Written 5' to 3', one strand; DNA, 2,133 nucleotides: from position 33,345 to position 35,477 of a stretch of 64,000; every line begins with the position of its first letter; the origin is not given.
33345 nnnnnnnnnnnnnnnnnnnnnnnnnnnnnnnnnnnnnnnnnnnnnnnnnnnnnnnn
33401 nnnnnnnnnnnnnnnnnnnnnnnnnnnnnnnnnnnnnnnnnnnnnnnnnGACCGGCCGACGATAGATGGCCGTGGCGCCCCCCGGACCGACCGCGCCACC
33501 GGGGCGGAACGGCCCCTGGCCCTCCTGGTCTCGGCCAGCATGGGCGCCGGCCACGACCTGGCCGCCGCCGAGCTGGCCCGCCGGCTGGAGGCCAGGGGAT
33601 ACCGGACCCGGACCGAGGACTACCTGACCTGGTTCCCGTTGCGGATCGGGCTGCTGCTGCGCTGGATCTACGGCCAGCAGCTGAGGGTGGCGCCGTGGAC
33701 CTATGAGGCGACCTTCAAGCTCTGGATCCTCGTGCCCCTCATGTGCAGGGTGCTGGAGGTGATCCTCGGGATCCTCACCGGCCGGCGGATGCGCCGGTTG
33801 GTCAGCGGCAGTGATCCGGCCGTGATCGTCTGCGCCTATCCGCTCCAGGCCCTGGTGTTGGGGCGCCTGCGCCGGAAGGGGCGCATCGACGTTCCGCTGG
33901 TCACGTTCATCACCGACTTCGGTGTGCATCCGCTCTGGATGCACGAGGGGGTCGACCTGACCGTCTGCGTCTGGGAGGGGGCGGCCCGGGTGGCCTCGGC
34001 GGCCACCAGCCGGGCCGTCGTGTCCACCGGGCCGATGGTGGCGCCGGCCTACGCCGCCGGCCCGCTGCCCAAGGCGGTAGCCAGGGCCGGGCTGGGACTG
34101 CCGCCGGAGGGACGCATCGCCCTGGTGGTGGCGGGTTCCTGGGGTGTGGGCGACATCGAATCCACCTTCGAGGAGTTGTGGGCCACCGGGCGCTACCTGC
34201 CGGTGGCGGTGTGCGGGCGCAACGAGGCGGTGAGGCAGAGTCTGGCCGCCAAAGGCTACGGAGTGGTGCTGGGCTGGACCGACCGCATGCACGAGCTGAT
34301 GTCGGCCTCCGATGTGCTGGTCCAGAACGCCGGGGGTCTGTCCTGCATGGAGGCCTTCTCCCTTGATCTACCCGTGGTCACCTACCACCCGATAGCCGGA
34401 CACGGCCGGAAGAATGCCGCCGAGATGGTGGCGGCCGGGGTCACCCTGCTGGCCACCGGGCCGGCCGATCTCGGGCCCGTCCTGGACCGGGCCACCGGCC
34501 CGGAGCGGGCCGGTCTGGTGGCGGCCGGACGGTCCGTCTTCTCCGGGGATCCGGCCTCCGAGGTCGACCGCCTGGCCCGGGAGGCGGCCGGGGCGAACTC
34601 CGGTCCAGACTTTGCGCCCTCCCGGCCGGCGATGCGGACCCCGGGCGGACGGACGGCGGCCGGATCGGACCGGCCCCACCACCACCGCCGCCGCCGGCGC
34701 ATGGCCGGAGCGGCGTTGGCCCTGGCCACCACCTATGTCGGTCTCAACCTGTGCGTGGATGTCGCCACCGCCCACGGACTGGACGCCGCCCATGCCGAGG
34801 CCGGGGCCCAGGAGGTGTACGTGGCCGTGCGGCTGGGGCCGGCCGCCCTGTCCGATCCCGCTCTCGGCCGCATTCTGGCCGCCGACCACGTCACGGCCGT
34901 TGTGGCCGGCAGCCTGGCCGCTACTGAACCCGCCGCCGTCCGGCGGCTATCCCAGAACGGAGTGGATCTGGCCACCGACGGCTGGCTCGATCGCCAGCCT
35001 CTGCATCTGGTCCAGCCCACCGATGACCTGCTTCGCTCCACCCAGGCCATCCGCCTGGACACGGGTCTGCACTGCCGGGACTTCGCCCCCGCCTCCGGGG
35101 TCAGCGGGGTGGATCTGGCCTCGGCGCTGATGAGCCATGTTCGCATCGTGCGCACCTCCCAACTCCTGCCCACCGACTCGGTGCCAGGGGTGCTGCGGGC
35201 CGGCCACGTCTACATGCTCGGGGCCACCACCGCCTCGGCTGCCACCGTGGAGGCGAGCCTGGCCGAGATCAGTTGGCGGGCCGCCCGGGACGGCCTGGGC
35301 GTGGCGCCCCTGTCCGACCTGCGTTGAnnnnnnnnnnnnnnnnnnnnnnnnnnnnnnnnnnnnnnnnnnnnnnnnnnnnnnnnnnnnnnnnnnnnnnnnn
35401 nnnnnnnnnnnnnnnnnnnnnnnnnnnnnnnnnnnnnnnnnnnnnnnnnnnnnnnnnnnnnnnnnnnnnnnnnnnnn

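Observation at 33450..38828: Candidate make-flip-deacetylate glycolipid pathway: GT28/pseudo-NodB fusion, active NodB, Ppm1, orphan ABC ATPase and MprF-type flippase-like protein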

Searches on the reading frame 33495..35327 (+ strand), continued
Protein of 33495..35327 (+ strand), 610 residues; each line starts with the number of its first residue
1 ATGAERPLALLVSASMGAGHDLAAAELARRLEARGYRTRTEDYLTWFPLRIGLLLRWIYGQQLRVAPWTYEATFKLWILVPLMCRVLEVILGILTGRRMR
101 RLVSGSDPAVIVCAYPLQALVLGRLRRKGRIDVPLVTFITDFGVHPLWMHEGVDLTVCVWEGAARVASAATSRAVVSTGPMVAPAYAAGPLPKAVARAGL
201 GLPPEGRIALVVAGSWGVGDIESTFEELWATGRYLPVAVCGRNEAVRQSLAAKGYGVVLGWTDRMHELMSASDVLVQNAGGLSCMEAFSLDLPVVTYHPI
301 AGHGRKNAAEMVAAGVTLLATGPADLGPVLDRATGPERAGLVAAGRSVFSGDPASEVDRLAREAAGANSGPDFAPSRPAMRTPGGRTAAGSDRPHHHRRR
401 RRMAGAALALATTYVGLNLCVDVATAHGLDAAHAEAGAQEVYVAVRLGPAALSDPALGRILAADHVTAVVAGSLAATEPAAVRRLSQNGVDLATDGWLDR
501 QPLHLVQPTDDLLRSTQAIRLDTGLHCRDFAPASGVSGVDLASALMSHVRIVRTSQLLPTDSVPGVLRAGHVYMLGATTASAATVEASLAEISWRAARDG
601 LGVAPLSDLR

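Call 45: search_protein_families(library=pfam, proteins=[L027:8667-9782:-, L027:9924-11111:+, L027:11223-12848:-, L064:12640-13848:-, L064:13918-14784:+, L064:14720-15982:+, L064:16017-16625:-, L064:16656-18848:-, L038:12554-14089:-, L027:4595-5350:-], max_evalue=0.001)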
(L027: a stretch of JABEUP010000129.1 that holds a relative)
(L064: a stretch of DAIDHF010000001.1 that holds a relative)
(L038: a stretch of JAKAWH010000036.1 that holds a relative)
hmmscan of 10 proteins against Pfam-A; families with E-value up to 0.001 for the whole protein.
L027:8667-9782:- (371 aa): 1 family
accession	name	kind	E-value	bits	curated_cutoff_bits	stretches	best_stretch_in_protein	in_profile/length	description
PF01594.21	AI-2E_transport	-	1.1e-51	176.4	34.3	1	25-339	5-322/327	AI-2E family transporter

L027:9924-11111:+ (395 aa): 1 family
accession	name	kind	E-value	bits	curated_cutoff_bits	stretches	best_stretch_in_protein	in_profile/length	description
PF03706.18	LPG_synthase_TM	-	2.6e-25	90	33.4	1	50-345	6-299/302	Lysylphosphatidylglycerol synthase TM region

L027:11223-12848:- (541 aa): 4 families
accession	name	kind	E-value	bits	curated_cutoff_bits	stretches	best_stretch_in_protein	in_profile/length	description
PF02541.22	Ppx-GppA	-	3.2e-54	184.8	27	1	50-339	5-282/285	Ppx/GppA phosphatase family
PF21447.3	Ppx-GppA_III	-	1.9e-31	109.7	27.3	1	352-514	1-162/177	Ppx/GppA phosphatase, domain III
PF01966.28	HD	-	7e-08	33.2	22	1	370-486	4-115/116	HD domain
PF24391.1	HD-CE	-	2e-06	28.1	27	1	370-485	11-186/263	HD-CE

L064:12640-13848:- (402 aa): 1 family
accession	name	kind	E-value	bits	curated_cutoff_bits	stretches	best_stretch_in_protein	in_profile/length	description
PF01594.21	AI-2E_transport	-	5.2e-64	216.9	34.3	1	58-380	6-325/327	AI-2E family transporter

L064:13918-14784:+ (288 aa): 2 families
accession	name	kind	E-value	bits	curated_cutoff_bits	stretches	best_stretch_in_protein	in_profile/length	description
PF00005.33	ABC_tran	-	5.6e-24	85.7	25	1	36-187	1-137/137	ABC transporter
PF13304.12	AAA_21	-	1.5e-06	28.9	27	0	50-66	3-19/304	AAA domain, putative AbiEii toxin, Type IV TA system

L064:14720-15982:+ (420 aa): 1 family
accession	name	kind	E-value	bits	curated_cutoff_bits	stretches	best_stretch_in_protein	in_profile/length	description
PF03706.18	LPG_synthase_TM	-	1.9e-25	90.4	33.4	1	75-353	29-302/302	Lysylphosphatidylglycerol synthase TM region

L064:16017-16625:- (202 aa): 0 families

L064:16656-18848:- (730 aa): 5 families
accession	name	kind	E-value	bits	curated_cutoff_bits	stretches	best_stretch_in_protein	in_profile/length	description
PF17941.7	PP_kinase_C_1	-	4e-73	244.9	25.7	1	377-543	1-166/167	Polyphosphate kinase C-terminal domain 1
PF02503.22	PP_kinase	-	1.1e-58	198.4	31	1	169-347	2-183/183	Polyphosphate kinase middle domain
PF13090.12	PP_kinase_C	-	1.9e-54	184.1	25.8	1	551-710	2-162/172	Polyphosphate kinase C-terminal domain 2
PF13089.11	PP_kinase_N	-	1.1e-32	112.9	23.8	1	54-159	1-106/107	Polyphosphate kinase N-terminal domain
PF13091.12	PLDc_2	-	2.2e-13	50.6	27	2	574-687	9-128/132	PLD-like domain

L038:12554-14089:- (511 aa): 1 family
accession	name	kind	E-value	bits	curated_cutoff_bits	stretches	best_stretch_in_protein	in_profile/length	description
PF01594.21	AI-2E_transport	-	2.6e-60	204.8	34.3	1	172-494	5-324/327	AI-2E family transporter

L027:4595-5350:- (251 aa): 6 families
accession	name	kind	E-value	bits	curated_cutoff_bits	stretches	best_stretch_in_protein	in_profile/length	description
PF00561.26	Abhydrolase_1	-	5.9e-20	72.4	25.8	1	27-134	2-105/245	alpha/beta hydrolase fold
PF12697.13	Abhydrolase_6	-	8.2e-16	59.8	26.3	1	28-238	1-215/217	Alpha/beta hydrolase family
PF12146.15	Hydrolase_4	-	9.1e-16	58.3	27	1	23-230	2-235/239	Serine aminopeptidase, S33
PF03096.20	Ndr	-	1.6e-05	24.2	23.3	1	89-154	99-166/283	Ndr family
PF00975.26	Thioesterase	-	2.4e-05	25.1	26.4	1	29-113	4-90/226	Thioesterase domain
PF06342.18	DUF1057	-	0.00023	20.8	21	1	24-124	34-137/297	Alpha/beta hydrolase of unknown function (DUF1057)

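Call 84: search_protein_families(library=pfam, proteins=[P0120], max_evalue=0.001)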
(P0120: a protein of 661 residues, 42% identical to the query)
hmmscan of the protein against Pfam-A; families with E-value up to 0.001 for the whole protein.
P0120 (661 aa): 4 families
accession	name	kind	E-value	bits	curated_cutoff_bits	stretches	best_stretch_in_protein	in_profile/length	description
PF13692.12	Glyco_trans_1_4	-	2.1e-06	28.5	27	1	281-379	34-139/142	Glycosyl transferases group 1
PF00534.26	Glycos_transf_1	-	3.7e-06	27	26.4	1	282-352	49-130/172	Glycosyl transferases group 1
PF06925.17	MGDG_synth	-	1.6e-05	25.5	25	1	84-213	20-151/169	Monogalactosyldiacylglycerol (MGDG) synthase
PF04101.22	Glyco_tran_28_C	-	0.00043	20.8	22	1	284-369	35-126/166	Glycosyltransferase family 28 C-terminal domain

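Call 85: search_protein_families(library=ncbifam, proteins=[L020:5554-6738:+, L062:7970-8749:+, L020:8742-9848:-], max_evalue=0.00001)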
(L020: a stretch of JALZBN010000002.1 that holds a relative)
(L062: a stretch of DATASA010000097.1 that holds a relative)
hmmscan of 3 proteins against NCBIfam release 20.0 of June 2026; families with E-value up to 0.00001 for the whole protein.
L020:5554-6738:+ (394 aa): 16 families
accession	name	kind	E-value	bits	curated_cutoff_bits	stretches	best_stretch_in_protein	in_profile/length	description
NF047599.1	SerpalmtaseBetaP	equivalog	8.5e-119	396.7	500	1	24-391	23-391/394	serine palmitoyltransferase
NF047600.1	SerpalmtaseCFB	equivalog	4.8e-116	387.7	640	1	10-387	7-386/395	serine palmitoyltransferase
TIGR00858.1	bioF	equivalog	9.6e-103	343.7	426.45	1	28-386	6-364/365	8-amino-7-oxononanoate synthase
NF047603.1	SerpalmtaseAlphaP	equivalog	8e-97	324.4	670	1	33-389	34-392/399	serine palmitoyltransferase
NF005394.0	PRK06939.1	equivalog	1.1e-93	314.2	460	1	22-392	20-393/397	glycine C-acetyltransferase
TIGR01825.1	gly_Cac_T_rel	subfamily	5.4e-88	295.2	535.4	1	26-388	16-377/385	BioF/Kbl family PLP-dependent acyltransferase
TIGR01822.1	2am3keto_CoA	equivalog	2e-75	254.2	493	1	30-387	24-384/393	glycine C-acetyltransferase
TIGR01821.1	5aminolev_synth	equivalog_domain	9e-70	235.6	338.55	1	39-388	41-392/402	5-aminolevulinate synthase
NF005526.0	PRK07179.1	equivalog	2.3e-64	217.5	428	1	39-390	50-396/407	alpha-hydroxyketone-type quorum-sensing autoinducer synthase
NF005697.0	PRK07505.1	subfamily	8.2e-37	126.8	342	1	27-384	32-393/405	hypothetical protein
NF004608.1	PRK05937.1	equivalog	2.6e-33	115.3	399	1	75-262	41-230/366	8-amino-7-oxononanoate synthase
NF002877.0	PRK03317.1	equivalog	2.7e-07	29.7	409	1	189-351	179-337/374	histidinol-phosphate transaminase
NF006368.0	PRK08593.1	equivalog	1.7e-06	26.9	570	1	194-300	232-335/448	aspartate aminotransferase family protein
NF006810.0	PRK09331.1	subfamily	1.9e-06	26.9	301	1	80-249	57-228/397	Sep-tRNA:Cys-tRNA synthetase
NF006228.0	PRK08360.1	equivalog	3.7e-06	25.8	608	1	181-298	210-328/443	aspartate aminotransferase family protein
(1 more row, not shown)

L062:7970-8749:+ (259 aa): 1 family
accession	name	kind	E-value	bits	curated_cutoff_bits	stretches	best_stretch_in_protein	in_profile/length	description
TIGR03466.1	HpnA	hypoth_equivalog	6.8e-06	25.2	367.65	1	17-124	58-174/327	hopanoid-associated sugar epimerase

L020:8742-9848:- (368 aa): 0 families

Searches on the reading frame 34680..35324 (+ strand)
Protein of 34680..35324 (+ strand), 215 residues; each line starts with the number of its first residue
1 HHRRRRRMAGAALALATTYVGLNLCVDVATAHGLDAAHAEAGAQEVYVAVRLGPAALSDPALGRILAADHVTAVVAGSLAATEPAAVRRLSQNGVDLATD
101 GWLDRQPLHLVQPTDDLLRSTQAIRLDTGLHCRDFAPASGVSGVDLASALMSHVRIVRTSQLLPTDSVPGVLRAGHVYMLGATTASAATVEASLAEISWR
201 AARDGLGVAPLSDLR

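Call 29: search_solved_structures(query=A2, max_evalue=10, show_alignments=1)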
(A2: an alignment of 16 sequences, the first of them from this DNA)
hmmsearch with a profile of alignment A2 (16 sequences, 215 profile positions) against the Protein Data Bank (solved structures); distinct sequences matched with E-value up to 10: 21.
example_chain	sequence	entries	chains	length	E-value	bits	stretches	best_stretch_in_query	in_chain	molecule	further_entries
2c71_A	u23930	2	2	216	0.0027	20.4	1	54-211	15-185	GLYCOSIDE HYDROLASE, FAMILY 11:CLOSTRIDIUM CELLULOSOME ENZYME, DOCKERIN TYPE I:POLYSACCHAR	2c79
2cc0_A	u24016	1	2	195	0.0045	19.7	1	59-137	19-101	ACETYL-XYLAN ESTERASE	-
7bkf_A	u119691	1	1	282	0.016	17.9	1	59-139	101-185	Putative polysaccharide deacetylase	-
1wx2_B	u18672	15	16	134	0.017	17.9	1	4-54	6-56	MelC | CADDIE PROTEIN ORF378 | CADDIE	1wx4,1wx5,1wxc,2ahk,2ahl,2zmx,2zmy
6hpa_A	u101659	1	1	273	0.017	17.8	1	60-139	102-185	Putative polysaccharide deacetylase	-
3awx_B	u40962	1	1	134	0.019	17.7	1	4-53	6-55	MelC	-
3ax0_B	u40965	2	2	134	0.026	17.2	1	4-53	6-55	MelC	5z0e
3awz_B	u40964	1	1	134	0.027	17.2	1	4-53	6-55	MelC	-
3aws_B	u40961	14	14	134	0.027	17.2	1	4-53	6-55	MelC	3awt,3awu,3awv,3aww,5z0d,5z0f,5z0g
3awy_B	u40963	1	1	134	0.028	17.1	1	4-53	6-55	MelC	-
2j13_A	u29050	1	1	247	0.03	17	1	46-140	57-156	POLYSACCHARIDE DEACETYLASE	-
1ny1_A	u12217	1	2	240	0.15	14.7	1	44-107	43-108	Probable polysaccharide deacetylase pdaA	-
6hm9_A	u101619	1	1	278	0.16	14.7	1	60-139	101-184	Putative polysaccharide deacetylase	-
5zg5_A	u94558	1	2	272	0.17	14.6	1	11-68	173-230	Triosephosphate isomerase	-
1w1a_1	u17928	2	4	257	0.19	14.4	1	44-107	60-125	PROBABLE POLYSACCHARIDE DEACETYLASE PDAA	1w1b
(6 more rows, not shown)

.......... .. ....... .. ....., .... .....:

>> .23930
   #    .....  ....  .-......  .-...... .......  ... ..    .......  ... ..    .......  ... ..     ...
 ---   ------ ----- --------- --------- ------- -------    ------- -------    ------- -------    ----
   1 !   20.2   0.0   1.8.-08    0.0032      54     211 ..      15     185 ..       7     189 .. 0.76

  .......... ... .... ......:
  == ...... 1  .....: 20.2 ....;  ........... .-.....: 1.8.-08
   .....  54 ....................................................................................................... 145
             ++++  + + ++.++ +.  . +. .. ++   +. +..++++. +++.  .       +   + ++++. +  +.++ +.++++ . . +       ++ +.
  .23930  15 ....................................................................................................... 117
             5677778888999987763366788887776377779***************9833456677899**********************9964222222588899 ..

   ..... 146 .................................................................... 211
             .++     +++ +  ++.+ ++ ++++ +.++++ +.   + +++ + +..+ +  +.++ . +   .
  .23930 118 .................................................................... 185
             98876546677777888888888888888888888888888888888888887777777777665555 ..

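Call 81: search_protein_representatives(protein=window:34680-35324:+)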
Query: 215 residues. Proteins with E-value up to 0.001 (for the whole library): 81; up to 1e-10: 30; up to 1e-30: 4. The best 81 are listed.
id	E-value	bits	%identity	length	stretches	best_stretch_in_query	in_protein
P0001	3.1e-128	441.8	100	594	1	1-215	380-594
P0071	2.8e-37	145.0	48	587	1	5-215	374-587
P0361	7.3e-34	133.8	41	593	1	1-213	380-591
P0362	1.2e-33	133.1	43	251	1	3-213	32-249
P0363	4.7e-29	118.2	36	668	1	7-215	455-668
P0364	4.0e-28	115.1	37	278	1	4-198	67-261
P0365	6.2e-27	111.2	43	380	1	3-213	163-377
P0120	7.0e-27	111.1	39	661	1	3-195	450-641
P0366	1.1e-26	110.4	44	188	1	4-150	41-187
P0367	2.0e-26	109.5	39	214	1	6-213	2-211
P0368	2.2e-26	109.5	36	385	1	5-209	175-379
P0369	6.4e-26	107.9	36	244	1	6-213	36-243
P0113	3.0e-25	105.7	36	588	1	5-215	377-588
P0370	5.5e-23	98.3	39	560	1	3-214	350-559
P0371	5.9e-22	95.0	38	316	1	9-215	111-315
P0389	6.2e-10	55.7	31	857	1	3-214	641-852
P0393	1.1e-09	54.9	27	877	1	3-213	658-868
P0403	2.4e-08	50.6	29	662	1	3-166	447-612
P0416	1.1e-06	45.2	32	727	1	7-214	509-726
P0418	2.6e-06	43.9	30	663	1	3-214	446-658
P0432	4.0e-04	36.8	32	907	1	4-213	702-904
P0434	5.7e-04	36.3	32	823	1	6-211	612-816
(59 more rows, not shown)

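Call 84: search_protein_families(library=pfam, proteins=[P0389, P0432, P0393, P0434, P0416, P0363, P0403, P0418], max_evalue=0.001)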
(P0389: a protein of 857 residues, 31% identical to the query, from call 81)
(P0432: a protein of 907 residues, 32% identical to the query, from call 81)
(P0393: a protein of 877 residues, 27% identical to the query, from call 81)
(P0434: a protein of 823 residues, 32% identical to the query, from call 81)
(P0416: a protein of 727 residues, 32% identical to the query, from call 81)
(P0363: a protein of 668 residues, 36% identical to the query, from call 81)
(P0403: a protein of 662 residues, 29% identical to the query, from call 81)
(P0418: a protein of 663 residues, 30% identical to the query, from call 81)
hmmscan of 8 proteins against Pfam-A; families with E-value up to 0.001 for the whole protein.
P0389 (857 aa): 5 families
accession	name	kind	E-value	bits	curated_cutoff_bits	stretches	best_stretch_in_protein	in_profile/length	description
PF14378.12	PAP2_3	-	8.7e-46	156.6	27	1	54-233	3-188/190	PAP2 superfamily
PF06925.17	MGDG_synth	-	2.9e-11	44.2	25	1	283-414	20-153/169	Monogalactosyldiacylglycerol (MGDG) synthase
PF13692.12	Glyco_trans_1_4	-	3.4e-09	37.5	27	1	483-581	34-139/142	Glycosyl transferases group 1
PF00534.26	Glycos_transf_1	-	7.7e-07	29.2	26.4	1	485-585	50-159/172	Glycosyl transferases group 1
PF04101.22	Glyco_tran_28_C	-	4.6e-05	24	22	1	498-586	49-145/166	Glycosyltransferase family 28 C-terminal domain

P0432 (907 aa): 11 families
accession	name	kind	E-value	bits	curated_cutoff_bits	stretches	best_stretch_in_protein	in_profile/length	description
PF01370.27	Epimerase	-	1.3e-54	185.6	20.9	1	3-238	1-239/240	NAD dependent epimerase/dehydratase family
PF16363.11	GDP_Man_Dehyd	-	7.2e-46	157.6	27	1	5-251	2-260/332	GDP-mannose 4,6 dehydratase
PF01073.25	3Beta_HSD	-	5.6e-24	85.1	22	1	4-227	1-230/280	3-beta hydroxysteroid dehydrogenase/isomerase family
PF02719.21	Polysacc_synt_2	-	1.8e-12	47.5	20.2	1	3-228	1-219/293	Polysaccharide biosynthesis protein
PF13460.12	NAD_binding_10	-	1.1e-11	45.4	27.2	1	7-151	1-129/184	NAD(P)H-binding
PF06925.17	MGDG_synth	-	1.7e-11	44.9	25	1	344-500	1-166/169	Monogalactosyldiacylglycerol (MGDG) synthase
PF04321.23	RmlD_sub_bind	-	7.4e-08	32.2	27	1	1-152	1-135/287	RmlD substrate binding domain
PF07993.18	NAD_binding_4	-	1.4e-07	31.4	20.1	1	59-169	80-204/258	Male sterility protein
PF13692.12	Glyco_trans_1_4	-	3.1e-07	31.2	27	1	545-624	22-110/142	Glycosyl transferases group 1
PF00534.26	Glycos_transf_1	-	3.3e-06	27.2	26.4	1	565-631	59-133/172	Glycosyl transferases group 1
PF04101.22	Glyco_tran_28_C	-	1.1e-05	26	22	1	532-657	3-138/166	Glycosyltransferase family 28 C-terminal domain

P0393 (877 aa): 3 families
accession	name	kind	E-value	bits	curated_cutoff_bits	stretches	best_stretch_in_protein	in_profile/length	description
PF06925.17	MGDG_synth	-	6.1e-14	52.9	25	1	302-463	1-164/169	Monogalactosyldiacylglycerol (MGDG) synthase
PF13692.12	Glyco_trans_1_4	-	6.1e-09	36.7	27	1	502-618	16-139/142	Glycosyl transferases group 1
PF00534.26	Glycos_transf_1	-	2.4e-05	24.4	26.4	1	502-615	29-152/172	Glycosyl transferases group 1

P0434 (823 aa): 5 families
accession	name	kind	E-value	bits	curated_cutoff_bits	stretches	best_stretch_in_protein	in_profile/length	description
PF14378.12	PAP2_3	-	1.8e-43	149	27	1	43-225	2-189/190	PAP2 superfamily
PF13692.12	Glyco_trans_1_4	-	4.5e-10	40.4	27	1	465-562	36-140/142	Glycosyl transferases group 1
PF06925.17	MGDG_synth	-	6.8e-10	39.7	25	1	254-397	4-154/169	Monogalactosyldiacylglycerol (MGDG) synthase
PF00534.26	Glycos_transf_1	-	1.5e-06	28.3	26.4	1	474-563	65-157/172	Glycosyl transferases group 1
PF14360.12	PAP2_C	-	1.1e-05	26.4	27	1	165-226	8-71/74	PAP2 superfamily C-terminal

P0416 (727 aa): 3 families
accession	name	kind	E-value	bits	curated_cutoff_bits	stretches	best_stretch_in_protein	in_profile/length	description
PF06925.17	MGDG_synth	-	6.7e-13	49.5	25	1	34-171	1-142/169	Monogalactosyldiacylglycerol (MGDG) synthase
PF13692.12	Glyco_trans_1_4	-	3.3e-05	24.6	27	1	237-315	23-110/142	Glycosyl transferases group 1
PF04101.22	Glyco_tran_28_C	-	5.5e-05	23.7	22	1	225-343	5-133/166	Glycosyltransferase family 28 C-terminal domain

P0363 (668 aa): 4 families
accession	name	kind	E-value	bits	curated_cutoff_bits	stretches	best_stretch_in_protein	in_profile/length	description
PF06925.17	MGDG_synth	-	5.2e-14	53.1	25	1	42-190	1-154/169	Monogalactosyldiacylglycerol (MGDG) synthase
PF04101.22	Glyco_tran_28_C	-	1.6e-08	35.2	22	1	258-342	34-124/166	Glycosyltransferase family 28 C-terminal domain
PF00534.26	Glycos_transf_1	-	1.8e-05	24.8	26.4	1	256-324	48-127/172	Glycosyl transferases group 1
PF13692.12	Glyco_trans_1_4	-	2.6e-05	24.9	27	1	246-319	24-107/142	Glycosyl transferases group 1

P0403 (662 aa): 5 families
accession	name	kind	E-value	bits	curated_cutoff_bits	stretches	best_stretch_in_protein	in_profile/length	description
PF06925.17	MGDG_synth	-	1.6e-09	38.5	25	1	53-195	1-150/169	Monogalactosyldiacylglycerol (MGDG) synthase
PF04101.22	Glyco_tran_28_C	-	1.6e-08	35.2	22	1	271-406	1-147/166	Glycosyltransferase family 28 C-terminal domain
PF13692.12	Glyco_trans_1_4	-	1.5e-05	25.7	27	1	298-395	34-138/142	Glycosyl transferases group 1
PF00534.26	Glycos_transf_1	-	1.5e-05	25.1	26.4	1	298-410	48-169/172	Glycosyl transferases group 1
PF13439.12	Glyco_transf_4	-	0.00069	20.1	28.5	0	58-168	9-102/170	Glycosyltransferase Family 4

P0418 (663 aa): 2 families
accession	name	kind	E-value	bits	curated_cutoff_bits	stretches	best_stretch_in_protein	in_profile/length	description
PF06925.17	MGDG_synth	-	8.4e-15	55.7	25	1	55-202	1-153/169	Monogalactosyldiacylglycerol (MGDG) synthase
PF13692.12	Glyco_trans_1_4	-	3e-05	24.7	27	1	282-372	36-133/142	Glycosyl transferases group 1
